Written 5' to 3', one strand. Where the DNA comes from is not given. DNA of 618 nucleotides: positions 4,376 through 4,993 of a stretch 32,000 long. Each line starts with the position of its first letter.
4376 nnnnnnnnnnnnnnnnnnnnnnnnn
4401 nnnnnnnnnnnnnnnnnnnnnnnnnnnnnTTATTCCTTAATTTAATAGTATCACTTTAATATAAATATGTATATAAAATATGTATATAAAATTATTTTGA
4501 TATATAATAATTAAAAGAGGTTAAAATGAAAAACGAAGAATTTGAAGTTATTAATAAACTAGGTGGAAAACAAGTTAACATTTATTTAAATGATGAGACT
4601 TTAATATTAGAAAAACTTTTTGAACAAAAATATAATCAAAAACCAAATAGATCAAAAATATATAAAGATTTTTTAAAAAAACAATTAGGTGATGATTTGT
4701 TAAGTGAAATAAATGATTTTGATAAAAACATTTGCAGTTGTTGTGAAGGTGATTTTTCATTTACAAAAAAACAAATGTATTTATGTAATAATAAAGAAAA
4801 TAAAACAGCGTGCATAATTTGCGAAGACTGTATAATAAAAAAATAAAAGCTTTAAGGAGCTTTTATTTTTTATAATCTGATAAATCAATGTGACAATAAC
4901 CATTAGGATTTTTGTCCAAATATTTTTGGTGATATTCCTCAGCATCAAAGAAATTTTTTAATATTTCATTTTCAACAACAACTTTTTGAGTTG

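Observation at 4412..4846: Divergently transcribed putative RHH regulator with a 7-Cys sensor-like tail, plus operator-like repeats: candidate metal/thiol-responsive switch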

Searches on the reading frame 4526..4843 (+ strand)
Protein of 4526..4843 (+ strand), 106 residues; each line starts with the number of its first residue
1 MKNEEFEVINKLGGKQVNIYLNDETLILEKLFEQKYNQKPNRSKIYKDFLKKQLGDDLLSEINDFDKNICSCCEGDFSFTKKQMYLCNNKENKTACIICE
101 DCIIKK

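Call 5: search_protein_families(library=pfam, proteins=[window:4526-4843:+], max_evalue=10)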
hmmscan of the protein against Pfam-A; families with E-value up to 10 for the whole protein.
seq(106 aa): 0 families

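Call 6: search_protein_families(library=ncbifam, proteins=[window:4526-4843:+], max_evalue=10)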
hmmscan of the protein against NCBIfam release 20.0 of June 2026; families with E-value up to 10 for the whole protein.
seq(106 aa): 0 families

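Call 7: search_solved_structures(query=window:4526-4843:+, max_evalue=10)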
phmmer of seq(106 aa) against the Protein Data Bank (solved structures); distinct sequences matched with E-value up to 10: 10.
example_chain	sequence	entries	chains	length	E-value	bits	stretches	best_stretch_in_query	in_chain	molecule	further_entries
6wvs_A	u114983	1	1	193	0.00035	24.3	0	5-30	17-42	DeNovoTIM15 hyperstable de novo TIM barrel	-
6yqx_A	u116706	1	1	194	0.0017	22.1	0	5-30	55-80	de novo designed TIM barrel DeNovoTIM13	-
1aii_A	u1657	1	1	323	0.011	19.5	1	24-76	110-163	ANNEXIN III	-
1axn_A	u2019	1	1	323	0.011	19.5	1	24-76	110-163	ANNEXIN III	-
2e1o_A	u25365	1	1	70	0.26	15.1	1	15-48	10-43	Homeobox protein PRH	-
1hm6_A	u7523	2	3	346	0.45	14.3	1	28-78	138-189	ANNEXIN 1 | ANNEXIN I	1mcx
8hfr_xI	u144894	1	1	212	0.76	13.6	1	29-68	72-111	Shuttling pre-60S factor ECM1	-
1ain_A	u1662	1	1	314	0.92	13.3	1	23-78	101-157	ANNEXIN I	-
9np0_A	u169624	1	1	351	1.1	13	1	23-78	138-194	Annexin A1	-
7yav_B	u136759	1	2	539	1.4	12.8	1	18-62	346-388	MaDA1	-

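Call 8: find_homologous_proteins(query=window:4526-4843:+, max_evalue=0.01)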
Query seq(106 aa) (106 aa): 7 proteins with E <= 0.01 among 7 candidates.
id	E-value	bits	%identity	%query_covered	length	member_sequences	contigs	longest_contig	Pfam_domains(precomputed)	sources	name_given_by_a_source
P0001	8.1e-62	224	98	100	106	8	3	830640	-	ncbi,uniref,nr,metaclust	ncbi:hypothetical protein mflW37_0530 [Mesoplasma florum W37]|uniref:Uncharacterized protein n=1 Tax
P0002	6.2e-50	186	81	100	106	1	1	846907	-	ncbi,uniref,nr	ncbi:hypothetical protein [Mesoplasma tabanidae]|uniref:Uncharacterized protein n=1 Tax=Mesoplasma t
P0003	4.2e-44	167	72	99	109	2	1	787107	-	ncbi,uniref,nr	ncbi:hypothetical protein CG007_00285 [Mesoplasma entomophilum]|uniref:hypothetical protein n=1 Tax=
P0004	6.9e-44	166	70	99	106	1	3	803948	-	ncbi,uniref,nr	ncbi:hypothetical protein [Mesoplasma coleopterae]|uniref:Uncharacterized protein n=1 Tax=Mesoplasma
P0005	3.9e-42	161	68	100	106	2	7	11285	-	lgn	-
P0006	6.2e-42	160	69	99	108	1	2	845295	-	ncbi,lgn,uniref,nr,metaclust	ncbi:hypothetical protein [Mesoplasma melaleucae]|uniref:Uncharacterized protein n=1 Tax=Mesoplasma 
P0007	1.6e-38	149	67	99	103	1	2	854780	-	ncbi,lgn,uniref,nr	ncbi:hypothetical protein CK556_00325 [Mesoplasma chauliocola]|uniref:Uncharacterized protein n=1 Ta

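Call 9: find_related_loci(query=window:4526-4843:+, collection=genome_contigs, flank=6000)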
Query seq(106 aa) (106 aa) in genome_contigs; peptide patterns used: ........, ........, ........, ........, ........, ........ (x = any residue, [..] = any of these).
133 stretches matched a pattern; 1 encode a relative of the query (tblastn E <= 1e-3); 1 distinct loci.
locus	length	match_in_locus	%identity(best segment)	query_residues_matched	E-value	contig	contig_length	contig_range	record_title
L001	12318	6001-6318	95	1-106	2e-64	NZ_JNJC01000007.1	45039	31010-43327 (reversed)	Mesoplasma grammopterae ATCC 49580 T314DRAFT_scaffold00006.6_C, whole genome shotgun sequence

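Call 11: find_encoding_contigs(protein=P0007, flank=4000, max_places=2)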
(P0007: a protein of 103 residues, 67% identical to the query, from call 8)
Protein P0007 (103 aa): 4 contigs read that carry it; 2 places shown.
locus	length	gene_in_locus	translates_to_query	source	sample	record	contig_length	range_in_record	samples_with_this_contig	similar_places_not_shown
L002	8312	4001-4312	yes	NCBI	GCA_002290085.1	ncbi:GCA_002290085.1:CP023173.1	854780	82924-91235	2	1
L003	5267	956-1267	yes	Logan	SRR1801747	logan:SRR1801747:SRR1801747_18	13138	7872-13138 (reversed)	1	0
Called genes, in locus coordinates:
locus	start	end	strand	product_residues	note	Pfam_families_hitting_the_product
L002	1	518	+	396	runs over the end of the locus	PF00871:Acetate_kinase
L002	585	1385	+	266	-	PF03807:F420_oxidored (faint), PF14748:P5CR_dimer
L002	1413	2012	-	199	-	PF02525:Flavodoxin_2, PF03358:FMN_red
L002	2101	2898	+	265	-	PF01026:TatD_DNase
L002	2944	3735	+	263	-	PF01026:TatD_DNase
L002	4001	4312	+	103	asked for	-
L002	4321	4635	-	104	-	PF01638:HxlR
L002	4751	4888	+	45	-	-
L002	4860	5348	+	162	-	PF02525:Flavodoxin_2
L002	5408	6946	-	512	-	PF02367:TsaE (faint), PF02463:SMC_N (faint), PF03193:RsgA_GTPase (faint), PF05496:RuvB_N (faint), PF00005:ABC_tran, PF12848:ABC_tran_Xtn, PF00005:ABC_tran, PF13304:AAA_21 (weak), +7 more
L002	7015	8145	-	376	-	PF01569:PAP2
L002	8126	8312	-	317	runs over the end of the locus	PF02739:5_3_exonuc_N, PF01367:5_3_exonuc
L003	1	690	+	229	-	?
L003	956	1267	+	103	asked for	-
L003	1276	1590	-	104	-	PF01638:HxlR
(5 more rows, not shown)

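Call 12: find_encoding_contigs(protein=P0003, flank=4000, max_places=2)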
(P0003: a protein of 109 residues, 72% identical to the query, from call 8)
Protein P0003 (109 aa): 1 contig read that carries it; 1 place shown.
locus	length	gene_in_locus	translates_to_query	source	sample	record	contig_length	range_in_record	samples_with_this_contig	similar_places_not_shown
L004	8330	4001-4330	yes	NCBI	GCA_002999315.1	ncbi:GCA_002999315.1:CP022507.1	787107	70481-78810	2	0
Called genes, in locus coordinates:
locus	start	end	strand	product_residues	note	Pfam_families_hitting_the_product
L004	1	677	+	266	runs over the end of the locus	PF14748:P5CR_dimer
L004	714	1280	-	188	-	PF25087:GMPPB_C (faint), PF00132:Hexapep, PF14602:Hexapep_2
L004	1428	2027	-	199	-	PF02525:Flavodoxin_2, PF03358:FMN_red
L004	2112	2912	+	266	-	PF01026:TatD_DNase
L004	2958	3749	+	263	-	PF01026:TatD_DNase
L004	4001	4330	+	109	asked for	-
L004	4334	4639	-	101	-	PF01638:HxlR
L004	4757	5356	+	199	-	PF02525:Flavodoxin_2, PF03358:FMN_red (weak)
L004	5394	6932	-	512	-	PF02463:SMC_N (weak), PF03193:RsgA_GTPase (faint), PF13555:AAA_29 (faint), PF20720:nSTAND3 (faint), PF00005:ABC_tran, PF12848:ABC_tran_Xtn, PF00005:ABC_tran, PF13304:AAA_21 (weak), +3 more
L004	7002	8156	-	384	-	PF01569:PAP2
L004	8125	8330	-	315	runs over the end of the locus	PF02739:5_3_exonuc_N, PF01367:5_3_exonuc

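Call 16: search_solved_structures(query=A1, max_evalue=10, show_alignments=3)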
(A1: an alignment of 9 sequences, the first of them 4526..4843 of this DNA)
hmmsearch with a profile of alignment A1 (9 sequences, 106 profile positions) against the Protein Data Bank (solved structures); distinct sequences matched with E-value up to 10: 8.
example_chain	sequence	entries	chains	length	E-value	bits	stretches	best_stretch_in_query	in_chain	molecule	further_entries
6wvs_A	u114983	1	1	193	4.7e-05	27.1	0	4-30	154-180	DeNovoTIM15 hyperstable de novo TIM barrel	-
6yqx_A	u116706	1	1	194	0.00019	25.1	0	4-30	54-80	de novo designed TIM barrel DeNovoTIM13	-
7p12_A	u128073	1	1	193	0.012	19.3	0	4-30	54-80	DeNovoTIM13-SB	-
8hfr_xI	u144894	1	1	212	0.08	16.7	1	29-69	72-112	Shuttling pre-60S factor ECM1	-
7mq8_LP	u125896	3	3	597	0.78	13.5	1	30-78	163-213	U3 small nucleolar RNA-associated protein 6 homolog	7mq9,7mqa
9qul_A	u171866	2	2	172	0.96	13.2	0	4-30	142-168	TFD-EH T87E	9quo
9quc_A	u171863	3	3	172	0.99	13.2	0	4-30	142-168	TFD-EH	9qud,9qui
6wxo_A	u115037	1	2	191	1.2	12.9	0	4-30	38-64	TFD-HE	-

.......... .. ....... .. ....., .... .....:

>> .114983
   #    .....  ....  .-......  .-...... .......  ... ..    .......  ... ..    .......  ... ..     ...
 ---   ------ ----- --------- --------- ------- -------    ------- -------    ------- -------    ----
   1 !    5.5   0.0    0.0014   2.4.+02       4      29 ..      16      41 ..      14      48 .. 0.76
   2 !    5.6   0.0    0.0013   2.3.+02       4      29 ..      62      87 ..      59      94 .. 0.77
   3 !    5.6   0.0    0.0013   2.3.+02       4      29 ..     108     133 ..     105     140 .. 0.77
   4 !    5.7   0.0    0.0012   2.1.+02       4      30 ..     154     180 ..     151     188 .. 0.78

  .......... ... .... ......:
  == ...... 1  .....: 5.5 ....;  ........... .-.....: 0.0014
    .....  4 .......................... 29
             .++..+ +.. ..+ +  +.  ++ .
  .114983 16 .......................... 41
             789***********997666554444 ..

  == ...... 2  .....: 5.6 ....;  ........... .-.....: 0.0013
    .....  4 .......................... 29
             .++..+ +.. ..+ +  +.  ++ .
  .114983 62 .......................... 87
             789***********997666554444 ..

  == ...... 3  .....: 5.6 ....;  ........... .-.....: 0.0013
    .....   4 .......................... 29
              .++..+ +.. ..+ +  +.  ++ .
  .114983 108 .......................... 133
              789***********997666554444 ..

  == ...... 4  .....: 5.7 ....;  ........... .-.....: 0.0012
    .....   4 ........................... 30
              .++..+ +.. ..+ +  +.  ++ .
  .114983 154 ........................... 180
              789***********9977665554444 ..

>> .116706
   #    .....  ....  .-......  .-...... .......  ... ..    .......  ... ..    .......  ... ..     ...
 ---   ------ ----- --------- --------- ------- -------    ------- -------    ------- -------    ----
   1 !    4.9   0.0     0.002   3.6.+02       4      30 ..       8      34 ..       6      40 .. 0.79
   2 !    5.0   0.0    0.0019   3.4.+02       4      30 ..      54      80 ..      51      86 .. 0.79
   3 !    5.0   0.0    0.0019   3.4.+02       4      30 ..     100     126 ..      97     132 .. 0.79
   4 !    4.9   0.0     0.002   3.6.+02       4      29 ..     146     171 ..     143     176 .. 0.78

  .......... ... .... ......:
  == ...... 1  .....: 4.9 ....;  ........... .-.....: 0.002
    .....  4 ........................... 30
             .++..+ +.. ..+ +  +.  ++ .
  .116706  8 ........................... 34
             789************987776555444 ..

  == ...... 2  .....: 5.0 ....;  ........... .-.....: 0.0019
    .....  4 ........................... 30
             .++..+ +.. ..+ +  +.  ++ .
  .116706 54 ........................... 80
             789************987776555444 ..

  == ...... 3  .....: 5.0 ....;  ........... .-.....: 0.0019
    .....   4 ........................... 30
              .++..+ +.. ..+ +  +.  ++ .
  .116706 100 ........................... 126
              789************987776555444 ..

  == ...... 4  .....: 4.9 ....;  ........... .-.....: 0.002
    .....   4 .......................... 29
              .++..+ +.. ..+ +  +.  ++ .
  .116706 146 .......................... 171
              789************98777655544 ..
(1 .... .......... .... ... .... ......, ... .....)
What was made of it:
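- Tried and rejected: These are spurious (calls 7, 16).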

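Call 21: find_encoding_contigs(protein=P0002, flank=4000, max_places=1)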
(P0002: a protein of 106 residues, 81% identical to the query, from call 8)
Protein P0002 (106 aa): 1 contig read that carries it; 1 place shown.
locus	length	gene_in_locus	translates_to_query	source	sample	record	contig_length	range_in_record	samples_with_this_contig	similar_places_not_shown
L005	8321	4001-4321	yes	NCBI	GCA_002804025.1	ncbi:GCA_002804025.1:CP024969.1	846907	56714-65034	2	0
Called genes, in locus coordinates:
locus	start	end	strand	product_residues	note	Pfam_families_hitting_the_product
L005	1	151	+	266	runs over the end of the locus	PF03807:F420_oxidored (weak), PF14748:P5CR_dimer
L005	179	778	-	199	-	PF02525:Flavodoxin_2, PF03358:FMN_red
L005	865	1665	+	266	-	PF01026:TatD_DNase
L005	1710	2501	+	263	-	PF01026:TatD_DNase, PF01979:Amidohydro_1 (weak)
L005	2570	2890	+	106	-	-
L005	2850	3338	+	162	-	PF13276:HTH_21 (faint)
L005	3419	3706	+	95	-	PF13683:rve_3 (weak)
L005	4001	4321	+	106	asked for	-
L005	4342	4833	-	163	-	PF01625:PMSR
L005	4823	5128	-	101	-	PF01638:HxlR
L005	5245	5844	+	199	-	PF02525:Flavodoxin_2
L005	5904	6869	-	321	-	PF13936:HTH_38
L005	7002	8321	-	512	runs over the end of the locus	PF02367:TsaE (faint), PF02463:SMC_N (weak), PF03193:RsgA_GTPase (faint), PF05496:RuvB_N (faint), PF00005:ABC_tran, PF12848:ABC_tran_Xtn, PF00005:ABC_tran, PF13304:AAA_21 (weak), +8 more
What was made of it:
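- It survives an IS insertion next to it in M. tabanidae (call 21).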

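Call 22: find_encoding_contigs(protein=P0004, flank=4000, max_places=1)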
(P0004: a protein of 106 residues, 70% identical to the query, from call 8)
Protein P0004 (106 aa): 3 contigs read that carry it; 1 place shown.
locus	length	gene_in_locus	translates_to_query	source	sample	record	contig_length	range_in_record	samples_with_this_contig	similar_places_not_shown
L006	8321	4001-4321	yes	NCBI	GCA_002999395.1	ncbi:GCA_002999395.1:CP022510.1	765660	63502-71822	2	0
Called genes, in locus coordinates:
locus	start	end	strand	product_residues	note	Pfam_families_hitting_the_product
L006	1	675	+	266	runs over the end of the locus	PF03446:NAD_binding_2 (faint), PF14748:P5CR_dimer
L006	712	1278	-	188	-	PF25087:GMPPB_C (faint), PF00132:Hexapep, PF14602:Hexapep_2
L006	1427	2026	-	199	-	PF02525:Flavodoxin_2, PF03358:FMN_red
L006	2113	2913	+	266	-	PF01026:TatD_DNase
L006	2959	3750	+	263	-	PF01026:TatD_DNase, PF01979:Amidohydro_1 (weak)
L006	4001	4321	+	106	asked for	-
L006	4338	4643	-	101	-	PF01638:HxlR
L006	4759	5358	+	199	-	PF02525:Flavodoxin_2, PF03358:FMN_red (weak)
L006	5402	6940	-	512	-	PF02367:TsaE (faint), PF02463:SMC_N (weak), PF03193:RsgA_GTPase (faint), PF05496:RuvB_N (faint), PF00005:ABC_tran, PF12848:ABC_tran_Xtn, PF00005:ABC_tran, PF13304:AAA_21 (weak), +7 more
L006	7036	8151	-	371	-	PF01569:PAP2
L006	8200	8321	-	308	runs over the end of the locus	PF02739:5_3_exonuc_N, PF01367:5_3_exonuc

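Call 23: find_encoding_contigs(protein=P0005, flank=4000, max_places=2)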
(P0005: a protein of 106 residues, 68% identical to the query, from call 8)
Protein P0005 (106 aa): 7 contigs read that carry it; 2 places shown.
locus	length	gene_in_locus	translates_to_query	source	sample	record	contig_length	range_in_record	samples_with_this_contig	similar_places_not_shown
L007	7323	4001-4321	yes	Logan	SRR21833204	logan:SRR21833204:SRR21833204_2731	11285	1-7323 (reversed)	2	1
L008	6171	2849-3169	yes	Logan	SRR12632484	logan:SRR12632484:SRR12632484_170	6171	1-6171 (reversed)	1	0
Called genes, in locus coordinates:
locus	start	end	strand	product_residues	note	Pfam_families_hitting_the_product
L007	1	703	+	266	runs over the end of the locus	PF14748:P5CR_dimer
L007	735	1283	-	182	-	-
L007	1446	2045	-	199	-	PF02525:Flavodoxin_2, PF03358:FMN_red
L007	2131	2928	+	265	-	PF01026:TatD_DNase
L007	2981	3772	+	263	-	PF01026:TatD_DNase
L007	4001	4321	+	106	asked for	-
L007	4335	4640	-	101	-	PF01638:HxlR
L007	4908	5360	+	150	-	PF02525:Flavodoxin_2, PF03358:FMN_red (weak)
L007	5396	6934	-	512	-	PF02367:TsaE (faint), PF02463:SMC_N (faint), PF03193:RsgA_GTPase (faint), PF05496:RuvB_N (faint), PF00005:ABC_tran, PF12848:ABC_tran_Xtn, PF00005:ABC_tran, PF13304:AAA_21 (weak), +6 more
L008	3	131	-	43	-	?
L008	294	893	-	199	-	PF02525:Flavodoxin_2, PF03358:FMN_red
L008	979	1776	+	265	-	PF01026:TatD_DNase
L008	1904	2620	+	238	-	PF01026:TatD_DNase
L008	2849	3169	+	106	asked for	-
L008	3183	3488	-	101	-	PF01638:HxlR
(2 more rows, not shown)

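Call 24: find_encoding_contigs(protein=P0006, flank=4000, max_places=1)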
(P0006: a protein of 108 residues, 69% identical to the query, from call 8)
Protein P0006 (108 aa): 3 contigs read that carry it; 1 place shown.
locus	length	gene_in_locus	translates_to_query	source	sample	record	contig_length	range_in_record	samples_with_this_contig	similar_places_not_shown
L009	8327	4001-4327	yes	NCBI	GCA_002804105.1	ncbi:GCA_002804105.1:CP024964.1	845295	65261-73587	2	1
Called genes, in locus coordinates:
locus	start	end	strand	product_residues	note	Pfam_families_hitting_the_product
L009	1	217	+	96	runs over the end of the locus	-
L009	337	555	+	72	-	-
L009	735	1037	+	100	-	-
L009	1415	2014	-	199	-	PF02525:Flavodoxin_2, PF03358:FMN_red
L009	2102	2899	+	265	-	PF01026:TatD_DNase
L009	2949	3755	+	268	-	PF01026:TatD_DNase, PF01979:Amidohydro_1 (weak)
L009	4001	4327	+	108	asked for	-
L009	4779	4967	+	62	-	PF02525:Flavodoxin_2 (weak)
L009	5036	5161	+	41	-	PF02525:Flavodoxin_2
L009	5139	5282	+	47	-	-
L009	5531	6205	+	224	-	PF04313:HSDR_N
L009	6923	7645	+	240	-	PF13276:HTH_21, PF00665:rve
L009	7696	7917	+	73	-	PF01527:HTH_Tnp_1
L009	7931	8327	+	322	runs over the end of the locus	PF13276:HTH_21 (weak), PF00665:rve, PF13683:rve_3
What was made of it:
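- It survives loss of the neighbouring HxlR and azoreductase genes in M. melaleucae (call 24).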

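Call 26: predict_structure(alignment_id=A2)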
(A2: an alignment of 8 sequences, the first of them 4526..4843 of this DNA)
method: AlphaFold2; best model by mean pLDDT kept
length: 106 residues; sequences in the alignment: 8
mean_pLDDT: 69.0   pTM: 0.50
mean pLDDT of the five models: 69.0, 55.6, 52.1, 40.3, 37.2
residues with pLDDT >= 90: 0; 70-90: 58; 50-70: 39; < 50: 9
segments of 3 or more residues with pLDDT < 50: 15-21
pLDDT, mean of each block of 10 residues (from residue 1): 63 51 72 78 72 71 66 68 74 74 69
secondary structure, 60 per line:
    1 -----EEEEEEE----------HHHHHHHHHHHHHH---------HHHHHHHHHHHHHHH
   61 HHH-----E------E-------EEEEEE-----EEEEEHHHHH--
elements in order: E6-12 H23-36 H46-63 E84-89 E95-99 H100-104
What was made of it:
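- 4724..4843 (+): C-terminal Cys module (aa 67-106). C70-x-C72-C73 and C99-x2-C102 are invariant across the family. C87 and C96 are conserved in Mesoplasma only. It is probably a zinc knuckle or ribbon, and possibly a sensor. A beta-hairpin at 84-99 plus a helix at 100-104 is predicted in call 26.
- On Zinc ribbon / zinc knuckle (CxxC...CxxC, Zn(Cys)4): A beta-hairpin at 84-89/95-99 and a helix at 100-104 are predicted (call 26).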

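Call 27: search_protein_representatives(alignment_id=A2)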
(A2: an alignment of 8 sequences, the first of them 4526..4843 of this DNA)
Query: 8 sequences, 106 profile positions. Proteins with E-value up to 0.001 (for the whole library): 2; up to 1e-10: 2; up to 1e-30: 1. The best 2 are listed.
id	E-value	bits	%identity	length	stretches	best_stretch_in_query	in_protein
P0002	2.3e-53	195.3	-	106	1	1-106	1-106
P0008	4.7e-18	81.8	-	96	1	1-103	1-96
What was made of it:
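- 4526..4846 (+): mfl049 CDS (106 aa plus stop). It is the founding member of an unannotated two-domain family. It has 7 Mesoplasma homolog clusters plus 1 in a Spiroplasma endosymbiont (calls 8, 27).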

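Call 30: fold_search(model_id=the predicted structure, library=pdb)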
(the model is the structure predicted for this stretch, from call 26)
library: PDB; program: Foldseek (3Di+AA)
matches with E <= 10: 106; with E <= 0.001: 0
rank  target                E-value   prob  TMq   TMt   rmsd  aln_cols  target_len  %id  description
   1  8g6e_A                7.8e-01  0.11  0.23  0.11  11.4        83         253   16  Structure of the Plasmodium falciparum 20S proteasome complexed with inhibitor TDI-8304 (released 2023-12-20)
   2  6k0a_G                1.1e+00  0.04  0.17  0.16  13.1        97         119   10  cryo-EM structure of an archaeal Ribonuclease P (released 2019-06-19)
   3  2zae_B                1.6e+00  0.02  0.14  0.15  12.4       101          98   11  Crystal structure of protein Ph1601p in complex with protein Ph1771p of archaeal ribonuclease P from Pyrococcus horiko (released 2008-10-14)
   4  1wz7_B                2.8e+00  0.03  0.22  0.23  14.6       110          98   12  Crystal structure of enhancer of rudimentary homologue (ERH) (released 2005-05-03)
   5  1x0t                  3.2e+00  0.02  0.18  0.18  12.6        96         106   11  Crystal structure of ribonuclease P protein Ph1601p from Pyrococcus horikoshii OT3 (released 2005-11-15)
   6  7yj0_C                3.9e+00  0.06  0.15  0.03   1.5        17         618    6  Structural basis of oxepinone formation by a flavin-monooxygenase VibO (released 2023-05-10)
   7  7x39_A                4.8e+00  0.02  0.17  0.15   7.3        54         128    7  Structure of CIZ1 bound ERH (released 2022-08-31)
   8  2zae_D                4.8e+00  0.02  0.16  0.17  12.5        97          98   12  Crystal structure of protein Ph1601p in complex with protein Ph1771p of archaeal ribonuclease P from Pyrococcus horiko (released 2008-10-14)
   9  9cmt_B                5.1e+00  0.08  0.23  0.36   2.9        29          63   17  The crystal structure of HP1alpha CSD-Agno complex (released 2025-05-28)
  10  5mrc_B                5.1e+00  0.06  0.15  0.05   1.1        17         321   12  Structure of the yeast mitochondrial ribosome - Class A (released 2017-02-15)
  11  4v8p_AC               5.4e+00  0.04  0.15  0.15   1.9        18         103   22  T.thermophila 60S ribosomal subunit in complex with initiation factor 6. (released 2014-07-09)
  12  4ri4_A                5.4e+00  0.04  0.15  0.06   2.0        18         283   11  Crystal structure of PTPN3 (PTPH1) Y676I mutant in complex with vanadate (released 2015-03-11)
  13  4ri5_A                5.4e+00  0.04  0.14  0.06   2.0        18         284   11  Crystal structure of PTPN3 (PTPH1) D811E mutant in complex with metavanadate (released 2015-03-11)
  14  4rh5_A                5.8e+00  0.04  0.15  0.06   1.8        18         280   11  Crystal structure of PTPN3 (PTPH1) in complex with Eps15 pTyr849 peptide (released 2015-03-11)
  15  4rhg_A                5.8e+00  0.04  0.15  0.06   1.9        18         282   11  Crystal structure of PTPN3 (PTPH1) D811E, C842S mutant in complex with Eps15 pTyr849 peptide (released 2015-03-11)
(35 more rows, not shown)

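Call 31: find_encoding_contigs(protein=P0008, flank=5000, max_places=3)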
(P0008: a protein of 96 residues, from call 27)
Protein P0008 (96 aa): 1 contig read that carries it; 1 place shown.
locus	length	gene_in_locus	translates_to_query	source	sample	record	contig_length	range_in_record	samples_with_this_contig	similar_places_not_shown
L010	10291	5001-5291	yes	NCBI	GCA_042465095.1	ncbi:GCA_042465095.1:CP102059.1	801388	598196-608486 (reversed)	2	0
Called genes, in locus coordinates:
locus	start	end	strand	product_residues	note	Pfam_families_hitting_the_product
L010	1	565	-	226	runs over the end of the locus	-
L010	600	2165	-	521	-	-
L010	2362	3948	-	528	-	PF02386:TrkH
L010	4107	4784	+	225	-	PF02254:TrkA_N, PF02080:TrkA_C (faint)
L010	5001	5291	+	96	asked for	-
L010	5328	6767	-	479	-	PF02934:GatB_N, PF02637:GatB_Yqey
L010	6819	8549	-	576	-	-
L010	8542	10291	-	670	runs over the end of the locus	PF22745:Nlig-Ia, PF01653:DNA_ligase_aden, PF03120:OB_DNA_ligase, PF14520:HHH_5 (faint), PF12826:HHH_2, PF00533:BRCT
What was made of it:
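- Tried and rejected: This is rejected, because the cassette persists where HxlR is lost (M. melaleucae) or absent (Spiroplasma) (calls 24, 31).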
